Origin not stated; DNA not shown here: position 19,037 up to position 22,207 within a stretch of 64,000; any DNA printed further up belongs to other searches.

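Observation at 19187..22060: Catalytically dead GH2-like ectodomain fused to a multi-pass membrane domain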

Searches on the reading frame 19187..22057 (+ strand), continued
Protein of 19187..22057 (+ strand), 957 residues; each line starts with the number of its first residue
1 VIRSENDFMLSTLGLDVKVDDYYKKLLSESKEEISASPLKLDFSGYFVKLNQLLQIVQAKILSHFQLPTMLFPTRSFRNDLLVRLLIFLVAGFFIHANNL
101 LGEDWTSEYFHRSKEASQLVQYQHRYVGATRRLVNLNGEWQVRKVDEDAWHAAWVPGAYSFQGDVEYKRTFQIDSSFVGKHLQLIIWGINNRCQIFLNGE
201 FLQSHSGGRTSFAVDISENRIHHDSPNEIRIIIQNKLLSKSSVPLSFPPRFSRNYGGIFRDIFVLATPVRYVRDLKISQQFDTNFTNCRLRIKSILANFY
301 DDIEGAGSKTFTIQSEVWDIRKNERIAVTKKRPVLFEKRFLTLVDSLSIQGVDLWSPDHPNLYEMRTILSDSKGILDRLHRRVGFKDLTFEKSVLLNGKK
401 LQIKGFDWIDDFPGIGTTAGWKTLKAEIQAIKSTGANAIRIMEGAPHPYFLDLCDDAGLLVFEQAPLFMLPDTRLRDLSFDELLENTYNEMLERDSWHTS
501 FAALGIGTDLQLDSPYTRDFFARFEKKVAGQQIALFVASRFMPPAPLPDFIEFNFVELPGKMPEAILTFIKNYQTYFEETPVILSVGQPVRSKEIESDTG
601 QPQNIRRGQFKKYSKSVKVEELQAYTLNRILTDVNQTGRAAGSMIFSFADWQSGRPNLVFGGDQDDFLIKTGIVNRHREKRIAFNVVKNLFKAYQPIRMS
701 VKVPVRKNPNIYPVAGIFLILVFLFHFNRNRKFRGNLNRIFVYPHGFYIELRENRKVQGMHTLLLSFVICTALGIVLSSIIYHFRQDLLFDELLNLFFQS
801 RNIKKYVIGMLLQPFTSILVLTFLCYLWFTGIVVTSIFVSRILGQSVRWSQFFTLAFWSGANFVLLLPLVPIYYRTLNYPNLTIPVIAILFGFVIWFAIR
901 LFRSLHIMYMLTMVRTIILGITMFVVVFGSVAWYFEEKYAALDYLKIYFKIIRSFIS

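Call 22: find_encoding_contigs(protein=P0003, flank=8000, max_places=2)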
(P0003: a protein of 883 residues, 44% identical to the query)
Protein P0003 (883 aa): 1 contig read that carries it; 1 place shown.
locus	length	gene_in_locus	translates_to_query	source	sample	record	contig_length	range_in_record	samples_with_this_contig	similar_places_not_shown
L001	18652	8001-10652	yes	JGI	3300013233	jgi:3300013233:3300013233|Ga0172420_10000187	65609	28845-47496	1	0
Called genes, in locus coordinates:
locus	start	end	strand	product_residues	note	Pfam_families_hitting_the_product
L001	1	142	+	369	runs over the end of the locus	PF00217:ATP-gua_Ptrans, PF27454:McsB_C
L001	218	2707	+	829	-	PF02861:Clp_N, PF02861:Clp_N, PF00004:AAA, PF17871:AAA_lid_9, PF00004:AAA, PF07724:AAA_2, PF07728:AAA_5, PF10431:ClpB_D2-small, +9 more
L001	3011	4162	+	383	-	PF02463:SMC_N, PF13175:AAA_15, PF13476:AAA_23 (weak), PF13514:AAA_27 (weak), PF13175:AAA_15, PF13304:AAA_21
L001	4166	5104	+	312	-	PF03576:Peptidase_S58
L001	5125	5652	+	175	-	PF00132:Hexapep (weak), PF21711:DCTN5 (weak), PF25084:LbH_EIF2B (weak), PF25087:GMPPB_C (faint), PF14602:Hexapep_2 (faint), PF25084:LbH_EIF2B (weak), PF00132:Hexapep (weak)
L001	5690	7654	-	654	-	PF03606:DcuC (weak), PF03553:Na_H_antiporter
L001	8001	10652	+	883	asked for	PF02837:Glyco_hydro_2_N, PF00703:Glyco_hydro_2, PF02836:Glyco_hydro_2_C, PF04893:Yip1 (weak)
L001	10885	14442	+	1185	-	PF02463:SMC_N, PF13175:AAA_15, PF13304:AAA_21 (weak), PF13476:AAA_23, PF13555:AAA_29 (weak), PF06470:SMC_hinge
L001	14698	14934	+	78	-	PF13411:MerR_1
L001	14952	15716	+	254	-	PF06750:A24_N_bact, PF01478:Peptidase_A24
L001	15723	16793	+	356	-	PF00512:HisKA, PF02518:HATPase_c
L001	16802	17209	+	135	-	PF00072:Response_reg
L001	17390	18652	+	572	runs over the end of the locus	PF05157:MshEN, PF00437:T2SSE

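Call 23: find_encoding_contigs(protein=P0014, flank=8000, max_places=2)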
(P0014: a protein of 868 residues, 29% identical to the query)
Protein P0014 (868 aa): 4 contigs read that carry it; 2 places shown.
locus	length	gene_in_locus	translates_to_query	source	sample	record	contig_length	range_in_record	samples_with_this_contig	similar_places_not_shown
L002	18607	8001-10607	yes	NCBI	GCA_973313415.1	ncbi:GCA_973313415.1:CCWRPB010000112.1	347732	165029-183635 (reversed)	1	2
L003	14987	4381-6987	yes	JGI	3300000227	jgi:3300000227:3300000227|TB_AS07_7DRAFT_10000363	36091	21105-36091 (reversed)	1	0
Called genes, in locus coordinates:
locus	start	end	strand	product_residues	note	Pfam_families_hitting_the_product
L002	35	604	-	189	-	PF00574:CLP_protease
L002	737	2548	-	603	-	PF00111:Fer2, PF17650:RACo_linker, PF17651:Raco_middle, PF14574:RACo_C_ter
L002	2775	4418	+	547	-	PF22694:CtpB_N-like (faint), PF00595:PDZ, PF13180:PDZ_2 (weak), PF17820:PDZ_6, PF03572:Peptidase_S41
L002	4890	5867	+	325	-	PF00158:Sigma54_activat, PF14532:Sigma54_activ_2, PF07724:AAA_2 (faint), PF07728:AAA_5 (weak), PF25601:AAA_lid_14, PF02954:HTH_8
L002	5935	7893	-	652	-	PF03553:Na_H_antiporter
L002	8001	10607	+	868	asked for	PF02837:Glyco_hydro_2_N, PF00703:Glyco_hydro_2, PF02836:Glyco_hydro_2_C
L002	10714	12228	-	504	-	PF07690:MFS_1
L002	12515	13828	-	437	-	-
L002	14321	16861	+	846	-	PF04002:RadC (faint), PF00270:DEAD (weak), PF04851:ResIII (faint), PF13307:Helicase_C_2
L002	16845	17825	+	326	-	PF04055:Radical_SAM (weak), PF13353:Fer4_12 (weak)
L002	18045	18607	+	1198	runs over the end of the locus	PF13181:TPR_8 (faint), PF07719:TPR_2 (faint), PF00515:TPR_1 (faint), PF13176:TPR_7 (faint), PF13374:TPR_10 (faint), PF13428:TPR_14 (faint), PF13424:TPR_12, PF17874:TPR_MalT (weak)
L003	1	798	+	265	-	?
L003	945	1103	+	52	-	-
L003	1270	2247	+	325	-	PF00158:Sigma54_activat, PF14532:Sigma54_activ_2, PF07724:AAA_2 (faint), PF07728:AAA_5 (weak), PF25601:AAA_lid_14, PF02954:HTH_8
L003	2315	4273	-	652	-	PF03553:Na_H_antiporter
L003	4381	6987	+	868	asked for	PF02837:Glyco_hydro_2_N, PF00703:Glyco_hydro_2, PF02836:Glyco_hydro_2_C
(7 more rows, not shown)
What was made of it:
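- It is also kept in the P0014 lineage (29% identity), where every other neighbour differs (call 23).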

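Call 24: find_encoding_contigs(protein=P0041, flank=6000, max_places=1)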
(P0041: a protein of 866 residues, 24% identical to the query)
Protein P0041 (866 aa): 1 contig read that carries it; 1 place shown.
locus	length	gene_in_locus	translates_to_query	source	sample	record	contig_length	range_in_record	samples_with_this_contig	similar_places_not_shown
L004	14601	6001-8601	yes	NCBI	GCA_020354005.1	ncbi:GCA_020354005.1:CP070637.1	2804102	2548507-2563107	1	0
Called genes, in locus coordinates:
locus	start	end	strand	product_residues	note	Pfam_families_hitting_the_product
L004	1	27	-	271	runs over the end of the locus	PF01177:Asp_Glu_race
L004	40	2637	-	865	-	PF08335:GlnD_UR_UTase, PF01966:HD, PF01842:ACT (faint)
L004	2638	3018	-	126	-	PF14489:QueF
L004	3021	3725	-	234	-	PF06508:QueC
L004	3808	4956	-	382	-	PF07690:MFS_1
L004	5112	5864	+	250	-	PF00121:TIM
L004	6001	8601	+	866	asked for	PF00703:Glyco_hydro_2 (weak), PF02836:Glyco_hydro_2_C (weak)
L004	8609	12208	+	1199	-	PF02463:SMC_N, PF13175:AAA_15, PF13304:AAA_21 (weak), PF13476:AAA_23, PF24161:CCDC39 (weak), PF06470:SMC_hinge, PF13304:AAA_21 (weak)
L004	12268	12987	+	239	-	PF06888:Put_Phosphatase, PF12710:HAD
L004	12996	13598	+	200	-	PF04191:PEMT, PF04140:ICMT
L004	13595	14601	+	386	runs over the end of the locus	PF02684:LpxB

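Call 25: find_encoding_contigs(protein=P0025, flank=6000, max_places=1)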
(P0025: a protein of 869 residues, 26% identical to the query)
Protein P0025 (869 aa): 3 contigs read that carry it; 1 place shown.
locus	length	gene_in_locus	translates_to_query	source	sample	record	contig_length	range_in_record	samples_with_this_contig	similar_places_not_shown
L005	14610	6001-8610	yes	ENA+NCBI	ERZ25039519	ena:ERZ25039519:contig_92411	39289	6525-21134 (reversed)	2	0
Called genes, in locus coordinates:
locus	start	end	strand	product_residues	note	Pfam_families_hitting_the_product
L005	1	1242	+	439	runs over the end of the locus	-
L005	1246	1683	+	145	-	PF02502:LacAB_rpiB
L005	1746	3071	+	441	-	PF00464:SHMT, PF01212:Beta_elim_lyase (weak), PF00155:Aminotran_1_2 (weak)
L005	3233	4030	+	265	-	PF00902:TatC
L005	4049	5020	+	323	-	PF00348:polyprenyl_synt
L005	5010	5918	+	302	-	PF01734:Patatin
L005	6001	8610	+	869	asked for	PF00703:Glyco_hydro_2, PF02836:Glyco_hydro_2_C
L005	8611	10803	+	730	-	PF02463:SMC_N, PF13175:AAA_15, PF13476:AAA_23, PF06470:SMC_hinge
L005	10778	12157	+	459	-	PF02463:SMC_N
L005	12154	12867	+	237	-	PF06888:Put_Phosphatase, PF12710:HAD (weak)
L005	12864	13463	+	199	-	PF04191:PEMT, PF04140:ICMT (weak)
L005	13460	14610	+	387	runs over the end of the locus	PF02684:LpxB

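Call 26: find_encoding_contigs(protein=P0022, flank=6000, max_places=1)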
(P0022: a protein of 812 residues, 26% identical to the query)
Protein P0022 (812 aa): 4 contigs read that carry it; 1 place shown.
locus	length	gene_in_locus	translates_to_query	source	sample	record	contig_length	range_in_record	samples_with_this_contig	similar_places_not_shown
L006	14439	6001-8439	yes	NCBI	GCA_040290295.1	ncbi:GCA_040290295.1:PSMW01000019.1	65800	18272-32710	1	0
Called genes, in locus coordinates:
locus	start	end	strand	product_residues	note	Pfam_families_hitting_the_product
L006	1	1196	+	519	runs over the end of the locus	PF00171:Aldedh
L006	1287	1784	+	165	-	PF13248:Zn_ribbon_3 (faint)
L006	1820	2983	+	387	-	PF08442:ATP-grasp_2, PF13549:ATP-grasp_5, PF24948:Citrate_synth_N, PF00549:Ligase_CoA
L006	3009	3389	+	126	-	-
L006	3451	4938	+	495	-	PF02934:GatB_N, PF02637:GatB_Yqey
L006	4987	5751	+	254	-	PF00121:TIM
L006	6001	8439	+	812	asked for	PF00703:Glyco_hydro_2, PF02836:Glyco_hydro_2_C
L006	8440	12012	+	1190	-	PF02463:SMC_N, PF13175:AAA_15, PF13476:AAA_23, PF24161:CCDC39 (weak), PF06470:SMC_hinge, PF13304:AAA_21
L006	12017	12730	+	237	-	PF06888:Put_Phosphatase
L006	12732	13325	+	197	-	PF04191:PEMT, PF04140:ICMT (weak)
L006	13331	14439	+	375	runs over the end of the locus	PF02684:LpxB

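Call 27: predict_structure(alignment_id=A2)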
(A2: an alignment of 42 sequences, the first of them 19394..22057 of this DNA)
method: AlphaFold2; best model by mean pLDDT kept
length: 888 residues; sequences in the alignment: 42
mean_pLDDT: 87.0   pTM: 0.85
mean pLDDT of the five models: 87.0, 87.0, 86.0, 85.2, 85.2
residues with pLDDT >= 90: 518; 70-90: 290; 50-70: 51; < 50: 29
segments of 3 or more residues with pLDDT < 50: 1-5, 525-546
pLDDT, mean of each block of 10 residues (from residue 1): 47 75 67 68 83 68 92 90 93 91 90 92 90 85 89 92 91 80 87 93 91 91 92 58 93 92 88 93 93 94 91 93 93 96 90 94 97 89 96 93 90 91 90 94 91 88 88 83 93 90 90 92 50 38 53 90 90 95 87 72 93 94 86 70 95 95 92 92 83 94 96 88 88 88 92 95 91 86 93 94 90 89 94 92 91 90 90 89 82
secondary structure, 60 per line:
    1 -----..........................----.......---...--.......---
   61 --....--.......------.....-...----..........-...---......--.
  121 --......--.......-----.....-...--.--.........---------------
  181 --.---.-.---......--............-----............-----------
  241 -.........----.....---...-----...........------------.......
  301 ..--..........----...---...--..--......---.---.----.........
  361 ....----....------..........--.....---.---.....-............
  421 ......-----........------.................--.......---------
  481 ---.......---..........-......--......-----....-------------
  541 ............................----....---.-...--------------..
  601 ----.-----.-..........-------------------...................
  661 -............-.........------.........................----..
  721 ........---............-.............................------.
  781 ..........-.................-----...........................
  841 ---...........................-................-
elements in order (helices of 4 or more, strands of 3 or more residues): H6-31 H36-39 E40-42 H51-57 E63-66 E69-75 E82-86 E88-90 E95-104 E112-117 E123-128 E131-137 E143-147 E157-165 E193-198 E201-212 E218-229 E242-250 E255-259 E263-265 E271-281 E294-302 E305-314 E319-321 E325-327 E334-339 H352-364 E369-372 H379-388 E391-395 H403-407 H409-426 E432-439 H446-462 E465-471 E484-490 H494-503 H505-510 E513-518 H524-527 H541-568 E573-576 E582-584 H613-622 H642-660 H662-673 H675-683 H690-714 H719-728 H732-743 H745-773 H780-790 H792-808 H814-840 H844-870 H872-887
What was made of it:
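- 19577..19990 (+): GH2 N-terminal jelly-roll ('sugar-binding') domain, residues ~131-268, ending in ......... Beta strands in the model (call 27).
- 20939..20941 (+): S585, at the position of the GH2 catalytic nucleophile Glu (LSVG against the canonical TE[VIY]G, end of barrel strand 7). The strand at model residues 513-518 matches (call 27).
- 20966..21031 (+): Low-confidence (probably disordered) insertion in the barrel, residues ~594-615, specific to the close clade. pLDDT is below 50 at model residues 525-546 (call 27).
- Fold: model pLDDT 87, pTM 0.85 (call 27).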

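Call 35: fold_search(model_id=the predicted structure, library=pdb)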
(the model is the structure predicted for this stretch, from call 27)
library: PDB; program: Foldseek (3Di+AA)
matches with E <= 10: 1589; with E <= 0.001: 463
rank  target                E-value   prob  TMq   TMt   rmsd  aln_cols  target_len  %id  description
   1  6jz4_B                2.3e-39  1.00  0.54  0.82   4.0       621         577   18  b-glucuronidase from Ruminococcus gnavus in complex with D-glucaro-d-lactam (released 2020-06-03)
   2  8dhe_A                7.0e-39  1.00  0.55  0.74   4.3       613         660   17  Tannerella forsythia beta-glucuronidase (mL1) (released 2023-05-17)
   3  6jz4_A                9.1e-39  1.00  0.54  0.82   4.0       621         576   18  b-glucuronidase from Ruminococcus gnavus in complex with D-glucaro-d-lactam (released 2020-06-03)
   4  6jz8_A                1.0e-38  1.00  0.54  0.81   4.0       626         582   18  b-glucuronidase from Ruminococcus gnavus in complex with D-glucaro 1,5-lactone (released 2020-06-10)
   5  5z18_C                1.3e-38  1.00  0.54  0.80   4.2       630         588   18  The crystal structure of Ruminococcus gnavus beta-glucuronidase (released 2018-12-12)
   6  5z18_D                1.4e-38  1.00  0.55  0.80   4.4       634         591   18  The crystal structure of Ruminococcus gnavus beta-glucuronidase (released 2018-12-12)
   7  6ed1_A                1.4e-38  1.00  0.54  0.56   4.1       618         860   19  Bacteroides dorei Beta-glucuronidase (released 2019-02-13)
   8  6jz6_A                1.5e-38  1.00  0.54  0.81   4.1       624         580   19  b-glucuronidase from Ruminococcus gnavus in complex with C6-substituted uronic isofagomine (released 2020-06-10)
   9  8dhe_C                1.7e-38  1.00  0.55  0.73   4.4       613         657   17  Tannerella forsythia beta-glucuronidase (mL1) (released 2023-05-17)
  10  5z1a                  2.1e-38  1.00  0.55  0.74   4.1       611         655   18  The crystal structure of Bacteroides fragilis beta-glucuronidase in complex with uronic isofagomine (released 2018-12-12)
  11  6jz2_A                2.8e-38  1.00  0.54  0.80   4.1       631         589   19  b-glucuronidase from Ruminococcus gnavus in complex with uronic isofagomine at 1.3 Angstroms resolution (released 2020-06-10)
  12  5z19_D                2.8e-38  1.00  0.53  0.78   4.3       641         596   18  The crystal structure of Ruminococcus gnavus beta-glucuronidase in complex with uronic isofagomine (released 2018-12-12)
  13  5z18_A                3.1e-38  1.00  0.54  0.81   4.1       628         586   18  The crystal structure of Ruminococcus gnavus beta-glucuronidase (released 2018-12-12)
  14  6ncw_B                3.5e-38  1.00  0.53  0.81   5.0       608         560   21  Crystal structure of a GH2 beta-galacturonidase from Eisenbergiella tayi bound to glycerol (released 2019-02-20)
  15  8dhl_B                4.3e-38  1.00  0.54  0.56   4.3       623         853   20  Tannerella forsythia beta-glucuronidase (L2) (released 2023-05-17)
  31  6ncw_C                2.0e-37  1.00  0.53  0.82   4.6       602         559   21  Crystal structure of a GH2 beta-galacturonidase from Eisenbergiella tayi bound to glycerol (released 2019-02-20)
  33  6ncw_D                2.3e-37  1.00  0.52  0.80   5.9       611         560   20  Crystal structure of a GH2 beta-galacturonidase from Eisenbergiella tayi bound to glycerol (released 2019-02-20)
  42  6ncw_A                4.8e-37  1.00  0.52  0.80   5.7       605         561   21  Crystal structure of a GH2 beta-galacturonidase from Eisenbergiella tayi bound to glycerol (released 2019-02-20)
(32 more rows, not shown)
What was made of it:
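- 20351..21271 (+): Complete GH2-type (beta/alpha)8 TIM barrel, residues ~389-695, with eight strands in the model. Foldseek gives target-normalised TM-score ~0.8 over ~620 columns (call 35).
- On Glycoside hydrolase family 2 (CAZy GH2, clan GH-A): Foldseek against solved GH2 structures gives E ~1e-39 and target-normalised TM-score ~0.8 (call 35).
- Checked: The AlphaFold model matches GH2 beta-glucuronidases at E ~1e-39, with target-normalised TM-score ~0.8 (calls 27, 35).
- It matches GH2 beta-glucuronidases at E ~1e-39, with target-normalised TM-score ~0.8 (call 35).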
